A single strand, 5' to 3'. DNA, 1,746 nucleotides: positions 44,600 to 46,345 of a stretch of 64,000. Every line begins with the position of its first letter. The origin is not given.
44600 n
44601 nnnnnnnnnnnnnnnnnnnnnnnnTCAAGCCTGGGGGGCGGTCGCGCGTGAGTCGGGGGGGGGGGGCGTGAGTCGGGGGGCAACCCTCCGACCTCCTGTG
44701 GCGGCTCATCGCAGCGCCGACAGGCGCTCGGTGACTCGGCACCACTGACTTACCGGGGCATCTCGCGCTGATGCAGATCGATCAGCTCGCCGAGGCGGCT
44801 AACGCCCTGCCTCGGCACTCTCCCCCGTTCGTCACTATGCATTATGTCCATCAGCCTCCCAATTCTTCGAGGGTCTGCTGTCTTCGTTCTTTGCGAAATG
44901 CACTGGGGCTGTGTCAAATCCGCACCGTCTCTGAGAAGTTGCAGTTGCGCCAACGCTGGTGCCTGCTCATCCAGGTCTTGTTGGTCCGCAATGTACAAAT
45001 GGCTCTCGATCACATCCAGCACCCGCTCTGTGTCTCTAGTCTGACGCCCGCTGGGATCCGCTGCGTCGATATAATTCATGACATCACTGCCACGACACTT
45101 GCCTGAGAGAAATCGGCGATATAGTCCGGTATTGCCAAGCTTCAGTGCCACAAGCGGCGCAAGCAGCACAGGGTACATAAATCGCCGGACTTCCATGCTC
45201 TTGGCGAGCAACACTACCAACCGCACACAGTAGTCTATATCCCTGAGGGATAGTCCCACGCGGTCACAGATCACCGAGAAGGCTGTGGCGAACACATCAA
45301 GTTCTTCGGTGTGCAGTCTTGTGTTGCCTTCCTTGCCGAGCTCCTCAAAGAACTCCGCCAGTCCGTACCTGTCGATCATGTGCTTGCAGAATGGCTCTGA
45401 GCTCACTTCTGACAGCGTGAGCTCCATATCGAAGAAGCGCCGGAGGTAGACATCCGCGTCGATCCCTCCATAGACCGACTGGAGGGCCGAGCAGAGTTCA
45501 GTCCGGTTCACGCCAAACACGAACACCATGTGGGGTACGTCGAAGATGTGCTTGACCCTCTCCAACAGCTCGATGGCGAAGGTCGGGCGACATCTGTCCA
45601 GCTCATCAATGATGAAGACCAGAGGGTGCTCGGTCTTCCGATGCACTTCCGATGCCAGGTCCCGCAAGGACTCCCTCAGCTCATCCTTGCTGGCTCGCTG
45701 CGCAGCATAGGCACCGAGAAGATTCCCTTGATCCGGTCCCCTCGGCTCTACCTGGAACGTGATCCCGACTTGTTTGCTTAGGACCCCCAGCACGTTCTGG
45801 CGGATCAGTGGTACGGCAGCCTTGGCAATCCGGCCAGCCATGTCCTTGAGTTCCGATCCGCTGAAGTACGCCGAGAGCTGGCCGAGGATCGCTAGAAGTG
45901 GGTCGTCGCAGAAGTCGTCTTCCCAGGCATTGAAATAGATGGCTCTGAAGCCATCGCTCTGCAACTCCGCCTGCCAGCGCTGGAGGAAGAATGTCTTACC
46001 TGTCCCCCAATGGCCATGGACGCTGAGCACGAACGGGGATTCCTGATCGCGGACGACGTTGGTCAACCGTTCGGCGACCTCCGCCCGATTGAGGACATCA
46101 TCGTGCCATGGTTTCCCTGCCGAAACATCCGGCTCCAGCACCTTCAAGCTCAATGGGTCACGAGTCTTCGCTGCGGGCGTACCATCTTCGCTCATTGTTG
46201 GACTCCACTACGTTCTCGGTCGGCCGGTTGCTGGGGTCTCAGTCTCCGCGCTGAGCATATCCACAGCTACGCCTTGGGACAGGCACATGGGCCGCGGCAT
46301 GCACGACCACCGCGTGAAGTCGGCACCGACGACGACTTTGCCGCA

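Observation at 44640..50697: Low-GC defense-like islet (KAP NTPase and GmrSD type IV restriction enzyme) straddling an MMPL gene and tRNA-Lys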

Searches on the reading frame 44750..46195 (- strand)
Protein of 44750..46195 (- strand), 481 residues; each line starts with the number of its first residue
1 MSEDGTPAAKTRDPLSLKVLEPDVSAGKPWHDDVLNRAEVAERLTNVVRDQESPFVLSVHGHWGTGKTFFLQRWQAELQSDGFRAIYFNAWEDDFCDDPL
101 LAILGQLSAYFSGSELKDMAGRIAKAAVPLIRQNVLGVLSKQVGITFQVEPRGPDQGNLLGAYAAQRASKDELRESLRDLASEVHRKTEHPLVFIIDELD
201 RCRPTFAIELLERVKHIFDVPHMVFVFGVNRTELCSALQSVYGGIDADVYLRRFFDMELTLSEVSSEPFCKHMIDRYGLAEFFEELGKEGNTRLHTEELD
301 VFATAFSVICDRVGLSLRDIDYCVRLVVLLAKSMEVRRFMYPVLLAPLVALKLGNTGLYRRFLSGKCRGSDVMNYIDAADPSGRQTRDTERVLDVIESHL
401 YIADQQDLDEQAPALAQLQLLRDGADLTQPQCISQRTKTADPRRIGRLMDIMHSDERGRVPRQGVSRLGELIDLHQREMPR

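Call 4: search_protein_families(library=pfam, proteins=[window:44750-46195:-])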
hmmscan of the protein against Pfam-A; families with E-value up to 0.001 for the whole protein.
window:44750-46195:- (481 aa): 4 families
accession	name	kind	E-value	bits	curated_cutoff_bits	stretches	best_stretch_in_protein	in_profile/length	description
PF07693.20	KAP_NTPase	-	1.9e-33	116.5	20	1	37-318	1-258/293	KAP family P-loop domain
PF13191.12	AAA_16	-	1.1e-10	42.8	32.6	1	42-206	10-148/167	AAA ATPase domain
PF13401.12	AAA_22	-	9.5e-08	32.9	27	1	56-220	7-110/130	AAA domain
PF24883.2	NPHP3_N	-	4.3e-06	27.5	24.8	0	46-104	14-72/164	Nephrocystin 3, N-terminal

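Call 5: search_protein_families(library=padloc, proteins=[window:44750-46195:-], max_evalue=0.01)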
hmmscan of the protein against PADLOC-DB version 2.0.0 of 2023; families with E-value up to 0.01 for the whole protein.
window:44750-46195:- (481 aa): 9 families
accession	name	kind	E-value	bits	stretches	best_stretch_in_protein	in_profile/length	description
PDLC04959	PDC-S20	-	4.8e-101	337.6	1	17-412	3-405/464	-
PDLC04956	PDC-S20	-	4.9e-44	149.4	2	173-388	169-382/450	-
PDLC04958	PDC-S20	-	2.4e-31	107.6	1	32-263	3-256/458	-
PDLC04957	PDC-S20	-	1.3e-30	105.2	1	32-264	5-258/446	-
PDLC02361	PifA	-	3.3e-17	60.3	1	32-267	16-259/720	PifA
PDLC02209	QatA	-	1.5e-13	48.3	2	33-104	11-84/646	-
PDLC02210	QatA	-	1e-12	45.4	2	175-246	188-259/593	-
PDLC05031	PDC-S49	-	0.00097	16.1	1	56-87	26-57/624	-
PDLC05030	PDC-S49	-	0.0042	13.8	1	39-73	5-39/629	-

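Call 28: find_homologous_proteins(query=window:44750-46195:-)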
Query window:44750-46195:- (481 aa): 2991 proteins with E <= 0.001 among 8000 candidates; the best 120 are listed.
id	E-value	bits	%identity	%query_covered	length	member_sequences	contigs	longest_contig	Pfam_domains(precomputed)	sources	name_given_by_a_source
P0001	0.0e+0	1091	100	100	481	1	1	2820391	PF07693.21,PF24883.3,PF13401.13,PF13191.13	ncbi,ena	-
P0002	2.0e-249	846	78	100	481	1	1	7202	PF07693.21,PF13401.13,PF13191.13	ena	-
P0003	1.8e-245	833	76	100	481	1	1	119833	PF07693.21,PF24883.3,PF13401.13,PF13191.13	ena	-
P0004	7.7e-179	614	59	98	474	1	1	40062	PF07693.21,PF24883.3,PF13401.13,PF13191.13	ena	-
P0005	2.5e-173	595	58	99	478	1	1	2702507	PF07693.21,PF24883.3,PF13401.13,PF13191.13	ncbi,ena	-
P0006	2.7e-167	576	53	99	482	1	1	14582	PF07693.21,PF13401.13,PF13191.13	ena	-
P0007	1.7e-166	573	53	99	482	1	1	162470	PF07693.21,PF13191.13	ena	-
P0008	2.8e-166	572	53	100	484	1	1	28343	PF07693.21,PF13401.13,PF13191.13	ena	-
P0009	1.1e-165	570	54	99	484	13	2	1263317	PF07693.21,PF13401.13,PF13191.13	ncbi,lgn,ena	-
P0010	1.5e-165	570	53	100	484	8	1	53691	PF07693.21,PF13401.13,PF13191.13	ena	-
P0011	5.5e-164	565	55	99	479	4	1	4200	PF07693.21,PF24883.3,PF13401.13,PF01637.25,PF13191.13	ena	-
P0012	9.6e-164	564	52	99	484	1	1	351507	PF07693.21,PF24883.3,PF13401.13,PF13191.13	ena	-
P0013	1.6e-163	563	52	99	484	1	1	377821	PF07693.21,PF24883.3,PF13401.13,PF13191.13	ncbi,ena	-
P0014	1.5e-162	560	52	100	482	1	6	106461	PF07693.21,PF13191.13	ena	-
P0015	2.8e-162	559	52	100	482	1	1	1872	PF07693.21,PF13401.13,PF13191.13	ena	-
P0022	5.7e-160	551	53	99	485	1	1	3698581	PF07693.21,PF24883.3,PF13401.13,PF13191.13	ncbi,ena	-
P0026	9.3e-157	541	53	99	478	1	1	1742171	PF07693.21,PF13401.13,PF13191.13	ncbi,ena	-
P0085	1.5e-148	514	50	99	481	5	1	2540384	PF07693.21,PF24883.3,PF13401.13,PF01637.25,PF13191.13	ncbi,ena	-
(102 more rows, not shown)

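Call 30: find_encoding_contigs(protein=P0001, flank=8000, max_places=3)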
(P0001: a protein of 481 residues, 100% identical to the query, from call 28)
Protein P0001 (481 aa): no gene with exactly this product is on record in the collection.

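Call 31: find_encoding_contigs(protein=P0003, flank=8000, max_places=3)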
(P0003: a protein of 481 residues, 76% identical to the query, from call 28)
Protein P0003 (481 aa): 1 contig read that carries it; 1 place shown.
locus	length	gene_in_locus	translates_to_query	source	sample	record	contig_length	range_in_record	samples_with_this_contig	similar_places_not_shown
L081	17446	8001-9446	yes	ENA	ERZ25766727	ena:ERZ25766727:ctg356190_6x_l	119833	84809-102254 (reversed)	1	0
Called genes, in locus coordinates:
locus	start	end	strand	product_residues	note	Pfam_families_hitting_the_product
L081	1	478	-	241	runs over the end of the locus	PF00702:Hydrolase, PF13419:HAD_2 (weak)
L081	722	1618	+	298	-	PF03446:NAD_binding_2, PF03807:F420_oxidored, PF14833:NAD_binding_11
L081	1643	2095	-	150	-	PF01243:PNPOx_N, PF12900:Pyridox_ox_2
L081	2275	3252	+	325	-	PF04264:YceI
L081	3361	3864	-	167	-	-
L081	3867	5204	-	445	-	PF13175:AAA_15, PF13476:AAA_23 (weak), PF13304:AAA_21, PF13175:AAA_15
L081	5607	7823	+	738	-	PF03176:MMPL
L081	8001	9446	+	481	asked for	PF07693:KAP_NTPase, PF13191:AAA_16, PF24883:NPHP3_N (faint), PF13401:AAA_22 (weak)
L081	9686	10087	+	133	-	PF01475:FUR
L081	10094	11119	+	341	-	PF01297:ZnuA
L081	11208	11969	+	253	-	PF00005:ABC_tran, PF02463:SMC_N (faint), PF13476:AAA_23 (weak), PF13555:AAA_29 (weak), PF13304:AAA_21 (faint)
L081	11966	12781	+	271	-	PF00950:ABC-3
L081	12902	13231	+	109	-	PF03992:ABM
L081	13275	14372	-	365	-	-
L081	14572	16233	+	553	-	-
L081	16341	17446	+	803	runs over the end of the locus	PF04545:Sigma70_r4 (weak)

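Call 32: find_encoding_contigs(protein=P0005, flank=8000, max_places=3)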
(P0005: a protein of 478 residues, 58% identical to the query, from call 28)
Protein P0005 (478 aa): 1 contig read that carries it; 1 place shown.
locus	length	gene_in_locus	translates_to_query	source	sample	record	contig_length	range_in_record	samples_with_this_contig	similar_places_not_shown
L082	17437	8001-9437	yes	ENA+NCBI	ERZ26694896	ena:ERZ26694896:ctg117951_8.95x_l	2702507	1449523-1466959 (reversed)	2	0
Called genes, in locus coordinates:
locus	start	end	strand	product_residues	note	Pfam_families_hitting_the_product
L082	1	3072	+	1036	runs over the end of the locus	PF04313:HSDR_N, PF04851:ResIII, PF18766:SWI2_SNF2, PF22679:T1R_D3-like, PF11867:T1RH-like_C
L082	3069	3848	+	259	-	PF01863:YgjP-like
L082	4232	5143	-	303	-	-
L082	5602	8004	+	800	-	PF05876:GpA_ATPase, PF12161:HsdM_N, PF02384:N6_Mtase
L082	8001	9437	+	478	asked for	PF07693:KAP_NTPase, PF13191:AAA_16, PF24883:NPHP3_N (faint), PF13401:AAA_22 (weak)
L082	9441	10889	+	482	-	PF01420:Methylase_S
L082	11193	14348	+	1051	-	PF04313:HSDR_N, PF00270:DEAD, PF04851:ResIII, PF18766:SWI2_SNF2, PF22679:T1R_D3-like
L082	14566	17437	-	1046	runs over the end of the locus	PF04313:HSDR_N, PF04851:ResIII, PF18766:SWI2_SNF2, PF22679:T1R_D3-like, PF11867:T1RH-like_C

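Call 44: search_solved_structures(query=window:44750-46195:-, max_evalue=1)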
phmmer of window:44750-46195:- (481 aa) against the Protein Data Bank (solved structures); distinct sequences matched with E-value up to 1: 3.
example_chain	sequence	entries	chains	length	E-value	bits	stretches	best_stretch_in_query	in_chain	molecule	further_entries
9hny_Fa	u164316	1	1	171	0.11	14.7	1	175-248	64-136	mt-SAF30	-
6sg9_Fa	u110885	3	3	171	0.38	12.9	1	175-248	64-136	mt-SAF30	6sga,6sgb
2kjq_A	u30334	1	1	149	0.69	12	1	41-92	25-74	DnaA-related protein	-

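Call 48: search_protein_families(library=pfam, proteins=[L081:3361-3864:-, L081:3867-5204:-], max_evalue=0.01)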
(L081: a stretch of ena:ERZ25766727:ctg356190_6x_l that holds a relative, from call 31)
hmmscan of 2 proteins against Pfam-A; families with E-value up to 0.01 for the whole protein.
L081:3361-3864:- (167 aa): 0 families

L081:3867-5204:- (445 aa): 6 families
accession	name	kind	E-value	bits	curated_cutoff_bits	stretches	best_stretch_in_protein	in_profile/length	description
PF13175.12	AAA_15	-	2.2e-23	83.9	32.1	2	286-381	273-374/374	AAA ATPase domain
PF13304.12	AAA_21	-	3.9e-21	76.9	27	2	274-382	220-304/304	AAA domain, putative AbiEii toxin, Type IV TA system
PF13476.12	AAA_23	-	8.9e-06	26.9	27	1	5-59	2-56/201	AAA domain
PF11398.14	DUF2813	-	5.4e-05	23.2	21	0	15-65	15-64/372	Protein of unknown function (DUF2813)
PF02463.25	SMC_N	-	0.00063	19.7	40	1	4-43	4-45/220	RecF/RecN/SMC N terminal domain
PF12476.13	DUF3696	-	0.004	17.8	22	1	393-429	1-40/52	Protein of unknown function (DUF3696)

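Call 49: search_protein_families(library=padloc, proteins=[L081:3361-3864:-, L081:3867-5204:-, L081:8001-9446:+, L082:8001-9437:+], max_evalue=0.01)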
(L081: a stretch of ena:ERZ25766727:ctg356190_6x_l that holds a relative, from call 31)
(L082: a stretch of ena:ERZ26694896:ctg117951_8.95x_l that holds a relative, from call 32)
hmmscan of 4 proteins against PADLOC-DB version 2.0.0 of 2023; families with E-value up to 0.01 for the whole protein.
L081:3361-3864:- (167 aa): 0 families

L081:3867-5204:- (445 aa): 101 families (the best 25 are shown)
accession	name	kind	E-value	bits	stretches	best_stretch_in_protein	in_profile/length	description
PDLC03878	NsnB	-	1.3e-45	154.7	1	4-430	4-331/345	-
PDLC04707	PDC-M55A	-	7.2e-29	99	2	299-438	262-406/421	-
PDLC04148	HEC-03B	-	1.4e-27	94.9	1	267-437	270-437/458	-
PDLC02979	AriA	-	2.7e-24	84.6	2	287-381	273-373/373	-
PDLC02980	AriA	-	5.5e-22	77.1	2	275-382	220-304/304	-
PDLC00067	GajA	-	5.6e-14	49.5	2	8-46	11-48/604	AAA ATPase domain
PDLC00091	GajA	-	6.3e-14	49.7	2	338-380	299-341/627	AAA ATPase domain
PDLC04178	HEC-01A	-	8.5e-14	49.4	2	6-47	13-53/399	-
PDLC00096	GajA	-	4.4e-13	46.8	2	337-381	290-337/630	AAA ATPase domain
PDLC02358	Old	-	5.3e-13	46.6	2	337-384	286-332/578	Old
PDLC00099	GajA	-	7.2e-12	43.1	2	338-380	301-343/626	AAA ATPase domain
PDLC04180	HEC-01A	-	7.9e-12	43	2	334-405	274-338/382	-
PDLC00094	GajA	-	4.2e-11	40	1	6-65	7-66/569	AAA ATPase domain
PDLC00073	GajA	-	1.3e-10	38.9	2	5-58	6-59/589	AAA ATPase domain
PDLC04033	PD-T4-4_A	-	1.7e-10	38.7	1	332-381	322-370/460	-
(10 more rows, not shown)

L081:8001-9446:+ (481 aa): 8 families
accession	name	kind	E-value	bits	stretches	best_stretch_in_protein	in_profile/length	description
PDLC04959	PDC-S20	-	5.1e-102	340.8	1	16-412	2-405/464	-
PDLC04956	PDC-S20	-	4.2e-43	146.4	2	159-385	155-379/450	-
PDLC04958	PDC-S20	-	1.2e-34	118.4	1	32-286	3-276/458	-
PDLC04957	PDC-S20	-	2.2e-31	107.8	1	32-265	5-259/446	-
PDLC02361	PifA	-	4.9e-19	66.4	1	37-360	21-344/720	PifA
PDLC02209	QatA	-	1.1e-13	48.7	2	33-104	11-84/646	-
PDLC02210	QatA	-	6.8e-13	46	2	177-247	190-260/593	-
PDLC05031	PDC-S49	-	0.0019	15.1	1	58-87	28-57/624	-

L082:8001-9437:+ (478 aa): 8 families
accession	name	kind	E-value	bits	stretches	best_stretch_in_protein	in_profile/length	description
PDLC04959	PDC-S20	-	2.8e-104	348.3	1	16-475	2-462/464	-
PDLC04956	PDC-S20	-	8.9e-46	155.2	1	33-377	12-374/450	-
PDLC04957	PDC-S20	-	1.2e-34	118.6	1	32-264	5-258/446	-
PDLC04958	PDC-S20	-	2.2e-34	117.6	1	32-264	3-257/458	-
PDLC02361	PifA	-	2.3e-16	57.5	1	39-285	23-278/720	PifA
PDLC02209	QatA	-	9.3e-14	48.9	2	33-109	11-89/646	-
PDLC02210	QatA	-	1.8e-11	41.3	2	182-244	195-257/593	-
PDLC05031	PDC-S49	-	0.00086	16.2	1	52-87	22-57/624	-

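Call 62: predict_structure(alignment_id=A4)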
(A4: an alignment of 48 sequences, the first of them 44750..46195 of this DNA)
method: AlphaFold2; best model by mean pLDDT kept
length: 481 residues; sequences in the alignment: 48
mean_pLDDT: 82.5   pTM: 0.74
mean pLDDT of the five models: 82.5, 81.4, 79.7, 79.0, 77.7
residues with pLDDT >= 90: 187; 70-90: 220; 50-70: 48; < 50: 26
segments of 3 or more residues with pLDDT < 50: 1-11, 143-156
pLDDT, mean of each block of 10 residues (from residue 1): 33 54 75 85 93 94 83 94 92 75 90 89 85 66 40 53 80 94 95 95 88 91 96 89 85 92 81 86 85 86 90 84 88 79 91 91 89 87 70 92 73 88 91 91 92 71 74 78 58
secondary structure, 60 per line:
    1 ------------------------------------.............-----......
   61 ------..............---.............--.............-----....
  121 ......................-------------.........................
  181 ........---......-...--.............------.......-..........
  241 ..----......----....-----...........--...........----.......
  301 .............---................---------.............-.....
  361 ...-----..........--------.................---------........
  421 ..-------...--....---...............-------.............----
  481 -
elements in order: H37-49 E55-60 H67-80 E84-89 H90-96 H99-111 H117-142 H156-188 E192-197 H204-216 E223-229 H231-242 H247-252 E257-260 H266-276 H279-289 H294-313 H317-332 H342-354 H356-363 H369-378 H387-403 H413-422 H435-438 H442-456 H464-476

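Call 69: fold_search(model_id=the predicted structure, library=pdb)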
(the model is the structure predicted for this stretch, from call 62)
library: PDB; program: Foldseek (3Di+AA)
matches with E <= 10: 947; with E <= 0.001: 16
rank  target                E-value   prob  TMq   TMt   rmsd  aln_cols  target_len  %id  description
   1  8fnu_A                4.3e-05  1.00  0.35  0.24  12.8       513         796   14  Structure of RdrA from Streptococcus suis RADAR defense system (released 2023-02-01)
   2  1w5t_A                9.1e-05  1.00  0.31  0.37  16.1       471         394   12  Structure of the Aeropyrum Pernix ORC2 protein (ADPNP-ADP complexes) (released 2004-10-05)
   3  1w5t_C                1.3e-04  1.00  0.34  0.40  19.3       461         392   13  Structure of the Aeropyrum Pernix ORC2 protein (ADPNP-ADP complexes) (released 2004-10-05)
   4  1w5s_B                1.3e-04  1.00  0.32  0.37  17.3       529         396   13  Structure of the Aeropyrum Pernix ORC2 protein (ADP form) (released 2004-10-05)
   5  1fnn_A                1.6e-04  1.00  0.30  0.36  14.9       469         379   13  CRYSTAL STRUCTURE OF CDC6P FROM PYROBACULUM AEROPHILUM (released 2000-10-04)
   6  8hr8_E                2.9e-04  1.00  0.34  0.22  15.3       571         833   13  Structure of heptameric RdrA ring (released 2023-02-01)
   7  7zbh_F                2.9e-04  0.99  0.20  0.24  18.2       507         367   11  ATP-dependent zinc metalloprotease FtsH (BB0789) from Borrelia burgdorferi (released 2023-04-05)
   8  8hr8_C                3.1e-04  1.00  0.41  0.27  12.8       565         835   12  Structure of heptameric RdrA ring (released 2023-02-01)
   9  7tjh_D                3.3e-04  1.00  0.23  0.25  20.2       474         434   12  S. cerevisiae ORC bound to 84 bp ARS1 DNA and Cdc6 (state 1) with flexible Orc6 N-terminal domain (released 2022-10-05)
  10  8hr8_F                3.5e-04  1.00  0.43  0.27  10.2       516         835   12  Structure of heptameric RdrA ring (released 2023-02-01)
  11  8hra_C                4.3e-04  1.00  0.35  0.23  13.1       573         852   12  Structure of heptameric RdrA ring in RNA-loading state (released 2023-02-01)
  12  7tjj_D                4.5e-04  1.00  0.24  0.26  19.9       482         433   11  S. cerevisiae ORC bound to 84 bp ARS1 DNA and Cdc6 (state 1) with docked Orc6 N-terminal domain (released 2022-10-05)
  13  8hra_E                4.7e-04  1.00  0.32  0.21  15.0       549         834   12  Structure of heptameric RdrA ring in RNA-loading state (released 2023-02-01)
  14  5v8f_D                7.0e-04  1.00  0.27  0.28  19.9       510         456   13  Structural basis of MCM2-7 replicative helicase loading by ORC-Cdc6 and Cdt1 (released 2017-05-10)
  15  8hrb_A                9.0e-04  1.00  0.36  0.23  12.5       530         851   12  Structure of tetradecameric RdrA ring in RNA-loading state (released 2023-02-01)
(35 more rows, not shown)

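Call 70: find_encoding_contigs(protein=P0009, flank=5000, max_places=3)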
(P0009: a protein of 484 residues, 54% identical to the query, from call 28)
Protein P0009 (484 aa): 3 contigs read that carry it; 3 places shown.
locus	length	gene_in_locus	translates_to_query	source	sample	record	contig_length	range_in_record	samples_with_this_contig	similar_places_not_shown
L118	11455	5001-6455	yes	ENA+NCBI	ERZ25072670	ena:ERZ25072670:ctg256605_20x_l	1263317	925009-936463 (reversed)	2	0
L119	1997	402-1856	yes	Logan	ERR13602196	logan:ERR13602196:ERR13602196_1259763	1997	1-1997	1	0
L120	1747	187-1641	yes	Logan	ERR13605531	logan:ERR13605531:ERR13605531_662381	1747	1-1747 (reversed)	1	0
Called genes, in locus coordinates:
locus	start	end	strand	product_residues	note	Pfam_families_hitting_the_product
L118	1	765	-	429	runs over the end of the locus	PF07690:MFS_1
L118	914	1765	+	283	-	-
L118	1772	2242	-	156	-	PF05014:Nuc_deoxyrib_tr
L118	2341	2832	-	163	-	PF00484:Pro_CA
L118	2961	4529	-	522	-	PF13360:PQQ_2, PF13570:Beta-prop_ACSF4, PF07774:EMC1_C (faint), PF25293:Beta-prop_EMC1_N (faint), PF01011:PQQ (weak), PF13360:PQQ_2, PF13570:Beta-prop_ACSF4, PF13360:PQQ_2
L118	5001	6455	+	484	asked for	PF07693:KAP_NTPase, PF13191:AAA_16, PF13401:AAA_22 (faint)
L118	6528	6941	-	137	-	PF01850:PIN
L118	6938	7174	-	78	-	PF22513:FitA-like_RHH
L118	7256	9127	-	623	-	PF19291:TREH_N, PF00723:Glyco_hydro_15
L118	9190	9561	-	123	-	PF01934:HepT-like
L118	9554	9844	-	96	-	PF22600:MTPAP-like_central (weak), PF01909:NTP_transf_2, PF18765:Polbeta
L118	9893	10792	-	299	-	PF14338:Mrr_N, PF04471:Mrr_cat, PF22722:NA-iREase1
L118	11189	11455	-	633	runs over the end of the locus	PF10592:AIPR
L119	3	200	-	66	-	?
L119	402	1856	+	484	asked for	PF07693:KAP_NTPase, PF13191:AAA_16, PF13401:AAA_22 (faint)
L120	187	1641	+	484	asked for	PF07693:KAP_NTPase, PF13191:AAA_16, PF13401:AAA_22 (faint)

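Call 71: find_encoding_contigs(protein=P0022, flank=5000, max_places=2)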
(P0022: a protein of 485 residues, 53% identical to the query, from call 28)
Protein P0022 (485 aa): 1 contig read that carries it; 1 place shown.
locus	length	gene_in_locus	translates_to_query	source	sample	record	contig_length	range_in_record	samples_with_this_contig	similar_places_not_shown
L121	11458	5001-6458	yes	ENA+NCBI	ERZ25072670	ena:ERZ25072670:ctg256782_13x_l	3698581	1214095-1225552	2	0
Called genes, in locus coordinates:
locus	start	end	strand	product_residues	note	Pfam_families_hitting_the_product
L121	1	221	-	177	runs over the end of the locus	PF24777:DUF7700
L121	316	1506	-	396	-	PF04909:Amidohydro_2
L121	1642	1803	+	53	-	-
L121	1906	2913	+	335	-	PF00296:Bac_luciferase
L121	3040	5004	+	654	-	PF12161:HsdM_N, PF02384:N6_Mtase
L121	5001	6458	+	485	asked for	PF07693:KAP_NTPase, PF13191:AAA_16, PF24883:NPHP3_N (faint), PF13401:AAA_22 (weak)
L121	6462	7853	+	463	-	PF01420:Methylase_S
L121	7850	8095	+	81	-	PF04255:DUF433 (weak)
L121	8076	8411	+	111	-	PF18480:DUF5615 (weak)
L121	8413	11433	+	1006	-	PF04313:HSDR_N, PF00270:DEAD (weak), PF04851:ResIII, PF18766:SWI2_SNF2, PF22679:T1R_D3-like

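Call 72: find_encoding_contigs(protein=P0004, flank=5000, max_places=2)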
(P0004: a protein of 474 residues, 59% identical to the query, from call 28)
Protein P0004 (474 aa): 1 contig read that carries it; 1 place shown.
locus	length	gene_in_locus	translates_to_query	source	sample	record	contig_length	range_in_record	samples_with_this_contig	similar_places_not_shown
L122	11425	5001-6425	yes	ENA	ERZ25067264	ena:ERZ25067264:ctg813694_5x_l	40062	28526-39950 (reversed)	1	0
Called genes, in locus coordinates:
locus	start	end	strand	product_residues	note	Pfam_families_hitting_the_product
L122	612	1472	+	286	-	-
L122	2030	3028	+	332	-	PF05876:GpA_ATPase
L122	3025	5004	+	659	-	PF12161:HsdM_N, PF02384:N6_Mtase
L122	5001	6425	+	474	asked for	PF13191:AAA_16, PF24883:NPHP3_N (faint), PF07693:KAP_NTPase, PF13401:AAA_22 (weak)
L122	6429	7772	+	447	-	PF01420:Methylase_S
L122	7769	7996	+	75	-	PF04255:DUF433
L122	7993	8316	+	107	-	PF18480:DUF5615 (weak)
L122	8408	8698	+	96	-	PF04365:BrnT_toxin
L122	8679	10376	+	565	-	PF04313:HSDR_N, PF00270:DEAD (weak), PF04851:ResIII, PF18766:SWI2_SNF2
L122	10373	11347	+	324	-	PF22679:T1R_D3-like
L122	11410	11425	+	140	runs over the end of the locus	-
